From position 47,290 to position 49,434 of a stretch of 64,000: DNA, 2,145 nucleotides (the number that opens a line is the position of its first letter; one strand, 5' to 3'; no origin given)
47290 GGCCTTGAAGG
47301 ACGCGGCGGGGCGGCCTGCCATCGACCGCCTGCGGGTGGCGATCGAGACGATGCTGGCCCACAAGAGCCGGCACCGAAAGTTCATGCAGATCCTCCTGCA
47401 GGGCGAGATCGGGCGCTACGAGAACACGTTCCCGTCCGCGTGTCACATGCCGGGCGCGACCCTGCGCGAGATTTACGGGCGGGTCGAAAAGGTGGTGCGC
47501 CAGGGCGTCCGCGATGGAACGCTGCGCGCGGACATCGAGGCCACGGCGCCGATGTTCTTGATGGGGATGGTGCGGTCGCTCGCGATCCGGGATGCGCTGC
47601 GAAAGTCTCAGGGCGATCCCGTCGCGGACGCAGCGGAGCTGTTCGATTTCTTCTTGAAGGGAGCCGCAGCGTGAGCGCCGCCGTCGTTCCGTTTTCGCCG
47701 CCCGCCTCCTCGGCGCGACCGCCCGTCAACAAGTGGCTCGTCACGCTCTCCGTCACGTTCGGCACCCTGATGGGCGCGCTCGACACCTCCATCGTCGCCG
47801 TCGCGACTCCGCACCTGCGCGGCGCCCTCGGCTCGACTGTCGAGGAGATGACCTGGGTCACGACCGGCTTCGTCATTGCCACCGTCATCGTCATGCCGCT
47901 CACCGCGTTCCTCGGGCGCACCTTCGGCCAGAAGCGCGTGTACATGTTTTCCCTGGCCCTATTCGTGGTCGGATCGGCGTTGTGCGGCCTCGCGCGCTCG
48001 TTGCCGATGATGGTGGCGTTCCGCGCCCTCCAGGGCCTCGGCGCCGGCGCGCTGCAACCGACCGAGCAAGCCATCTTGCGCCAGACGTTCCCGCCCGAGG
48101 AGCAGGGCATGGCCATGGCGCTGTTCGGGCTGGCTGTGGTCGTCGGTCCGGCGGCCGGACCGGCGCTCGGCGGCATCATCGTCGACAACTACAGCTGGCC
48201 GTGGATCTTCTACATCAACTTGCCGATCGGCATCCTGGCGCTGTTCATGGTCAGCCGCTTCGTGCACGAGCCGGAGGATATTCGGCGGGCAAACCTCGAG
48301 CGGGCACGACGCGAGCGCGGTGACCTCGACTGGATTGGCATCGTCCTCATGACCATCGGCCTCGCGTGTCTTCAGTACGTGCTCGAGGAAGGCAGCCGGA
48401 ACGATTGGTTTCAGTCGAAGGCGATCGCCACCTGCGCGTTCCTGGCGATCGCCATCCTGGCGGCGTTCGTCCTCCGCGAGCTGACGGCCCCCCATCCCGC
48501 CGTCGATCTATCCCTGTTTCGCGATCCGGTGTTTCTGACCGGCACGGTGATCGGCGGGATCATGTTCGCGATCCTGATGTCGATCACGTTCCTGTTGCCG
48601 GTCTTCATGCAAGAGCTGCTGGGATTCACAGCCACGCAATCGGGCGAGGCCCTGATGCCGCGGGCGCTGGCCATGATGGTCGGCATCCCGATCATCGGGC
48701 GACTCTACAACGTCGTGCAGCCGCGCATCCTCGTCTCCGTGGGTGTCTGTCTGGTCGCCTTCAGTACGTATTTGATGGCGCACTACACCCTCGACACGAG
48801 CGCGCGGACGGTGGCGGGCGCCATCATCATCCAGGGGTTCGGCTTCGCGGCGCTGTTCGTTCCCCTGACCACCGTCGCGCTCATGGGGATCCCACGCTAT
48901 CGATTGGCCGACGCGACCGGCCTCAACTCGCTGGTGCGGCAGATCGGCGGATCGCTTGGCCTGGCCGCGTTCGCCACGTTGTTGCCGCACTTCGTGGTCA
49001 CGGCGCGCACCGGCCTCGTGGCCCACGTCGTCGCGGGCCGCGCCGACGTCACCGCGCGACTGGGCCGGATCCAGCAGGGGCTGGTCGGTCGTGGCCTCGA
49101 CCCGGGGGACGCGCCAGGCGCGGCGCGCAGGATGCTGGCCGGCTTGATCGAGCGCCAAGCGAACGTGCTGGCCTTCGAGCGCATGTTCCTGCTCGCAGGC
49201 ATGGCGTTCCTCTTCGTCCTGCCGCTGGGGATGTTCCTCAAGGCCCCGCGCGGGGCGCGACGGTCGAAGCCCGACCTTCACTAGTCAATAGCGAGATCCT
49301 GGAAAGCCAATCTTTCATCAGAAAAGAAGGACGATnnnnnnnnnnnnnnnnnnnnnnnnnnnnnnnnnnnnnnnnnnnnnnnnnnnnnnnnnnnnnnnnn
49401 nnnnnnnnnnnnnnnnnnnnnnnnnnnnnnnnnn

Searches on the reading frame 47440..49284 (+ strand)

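Call 88: search_protein_families(library=pfam, proteins=[window:47440-49284:+], max_evalue=0.00001)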
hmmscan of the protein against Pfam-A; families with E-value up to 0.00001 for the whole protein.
window:47440-49284:+ (614 aa): 5 families
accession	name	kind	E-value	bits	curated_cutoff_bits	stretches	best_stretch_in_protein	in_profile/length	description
PF07690.21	MFS_1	-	5.6e-61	206.8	33.4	1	106-507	2-346/347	Major Facilitator Superfamily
PF06609.19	TRI12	-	9.1e-12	44.6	23.2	1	138-467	81-417/599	Fungal trichothecene efflux pump (TRI12)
PF00083.30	Sugar_tr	-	3.8e-10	39.7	22.3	1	127-271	35-188/452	Sugar (and other) transporter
PF13347.12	MFS_2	-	5.1e-06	25.7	27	1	130-248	255-381/427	MFS/sugar transport protein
PF05977.19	MFS_3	-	9.1e-06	24.8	27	1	166-263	82-178/524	Transmembrane secretion effector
